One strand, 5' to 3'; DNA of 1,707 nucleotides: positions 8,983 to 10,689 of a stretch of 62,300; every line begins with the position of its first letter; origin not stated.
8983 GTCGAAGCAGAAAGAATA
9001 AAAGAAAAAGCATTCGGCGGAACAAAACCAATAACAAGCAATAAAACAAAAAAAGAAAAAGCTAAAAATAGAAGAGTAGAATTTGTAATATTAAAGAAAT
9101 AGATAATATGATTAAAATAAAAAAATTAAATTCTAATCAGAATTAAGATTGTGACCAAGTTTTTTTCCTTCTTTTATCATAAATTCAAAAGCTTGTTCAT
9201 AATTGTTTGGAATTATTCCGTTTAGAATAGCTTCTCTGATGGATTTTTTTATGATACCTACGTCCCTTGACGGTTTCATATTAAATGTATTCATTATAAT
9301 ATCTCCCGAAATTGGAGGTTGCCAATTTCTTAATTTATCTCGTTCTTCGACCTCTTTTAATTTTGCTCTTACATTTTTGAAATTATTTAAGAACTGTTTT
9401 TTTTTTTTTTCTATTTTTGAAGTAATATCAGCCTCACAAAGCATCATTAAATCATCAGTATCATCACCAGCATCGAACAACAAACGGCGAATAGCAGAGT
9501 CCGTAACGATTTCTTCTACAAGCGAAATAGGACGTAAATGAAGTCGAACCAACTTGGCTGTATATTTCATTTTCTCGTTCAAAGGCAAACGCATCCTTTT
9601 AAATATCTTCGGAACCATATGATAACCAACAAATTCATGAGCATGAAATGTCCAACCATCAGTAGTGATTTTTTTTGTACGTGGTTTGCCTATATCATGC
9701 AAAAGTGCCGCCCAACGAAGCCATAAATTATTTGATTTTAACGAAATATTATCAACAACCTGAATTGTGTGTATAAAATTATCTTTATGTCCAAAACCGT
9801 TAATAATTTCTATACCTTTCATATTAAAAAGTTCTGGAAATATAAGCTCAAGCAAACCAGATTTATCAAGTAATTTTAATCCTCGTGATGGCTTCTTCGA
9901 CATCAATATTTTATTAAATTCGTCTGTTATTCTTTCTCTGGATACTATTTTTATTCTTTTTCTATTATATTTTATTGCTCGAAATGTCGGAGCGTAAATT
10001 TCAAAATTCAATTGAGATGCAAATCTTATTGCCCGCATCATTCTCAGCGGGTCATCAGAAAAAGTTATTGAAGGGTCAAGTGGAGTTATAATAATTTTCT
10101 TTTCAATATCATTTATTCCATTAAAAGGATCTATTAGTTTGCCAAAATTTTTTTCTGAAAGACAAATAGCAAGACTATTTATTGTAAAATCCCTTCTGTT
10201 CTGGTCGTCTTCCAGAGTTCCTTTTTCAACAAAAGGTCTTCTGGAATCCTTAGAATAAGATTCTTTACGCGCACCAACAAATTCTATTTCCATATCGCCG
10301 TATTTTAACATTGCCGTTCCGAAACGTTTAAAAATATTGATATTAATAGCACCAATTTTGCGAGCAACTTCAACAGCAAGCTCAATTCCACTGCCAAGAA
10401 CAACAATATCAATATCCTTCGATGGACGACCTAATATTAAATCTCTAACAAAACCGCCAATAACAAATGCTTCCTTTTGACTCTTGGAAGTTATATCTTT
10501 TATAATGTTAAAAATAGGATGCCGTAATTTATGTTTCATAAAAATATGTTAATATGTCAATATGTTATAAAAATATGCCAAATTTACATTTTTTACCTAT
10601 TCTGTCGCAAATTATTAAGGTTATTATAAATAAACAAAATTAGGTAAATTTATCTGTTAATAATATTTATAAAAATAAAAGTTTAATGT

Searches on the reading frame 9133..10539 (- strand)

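Call 53: search_protein_families(library=ncbifam, proteins=[window:9133-10539:-], max_evalue=1e-10)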
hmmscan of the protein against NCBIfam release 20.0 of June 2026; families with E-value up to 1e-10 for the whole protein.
window:9133-10539:- (468 aa): 9 families
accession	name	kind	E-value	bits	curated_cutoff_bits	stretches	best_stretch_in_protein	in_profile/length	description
TIGR02692.1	tRNA_CCA_actino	equivalog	9.7e-98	327.8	438.8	1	16-439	22-447/466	CCA tRNA nucleotidyltransferase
NF009814.0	PRK13299.1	equivalog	1.4e-53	182.4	290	1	11-237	11-228/396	CCA tRNA nucleotidyltransferase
NF008137.0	PRK10885.1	equivalog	1.2e-42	146.2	451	1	24-385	3-359/409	multifunctional CCA addition/repair protein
NF041569.1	A-tRNAntase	equivalog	1.7e-38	132.5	1440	1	9-240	464-698/880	A-adding tRNA nucleotidyltransferase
TIGR01942.1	pcnB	subfamily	9.4e-34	116.9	305.65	1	19-238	27-242/425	polynucleotide adenylyltransferase PcnB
NF009813.0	PRK13298.1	equivalog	2.1e-29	102.7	606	1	24-321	3-296/417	tRNA CCA-pyrophosphorylase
NF009811.0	PRK13296.1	equivalog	1.1e-22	80.4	469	1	25-240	4-211/360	CCA tRNA nucleotidyltransferase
NF008634.1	PRK11623.1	equivalog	2.3e-21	75.9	702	1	18-237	57-283/469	polynucleotide adenylyltransferase PcnB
NF009812.0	PRK13297.1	equivalog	5.4e-21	75.1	624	1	23-241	13-223/364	tRNA CCA-pyrophosphorylase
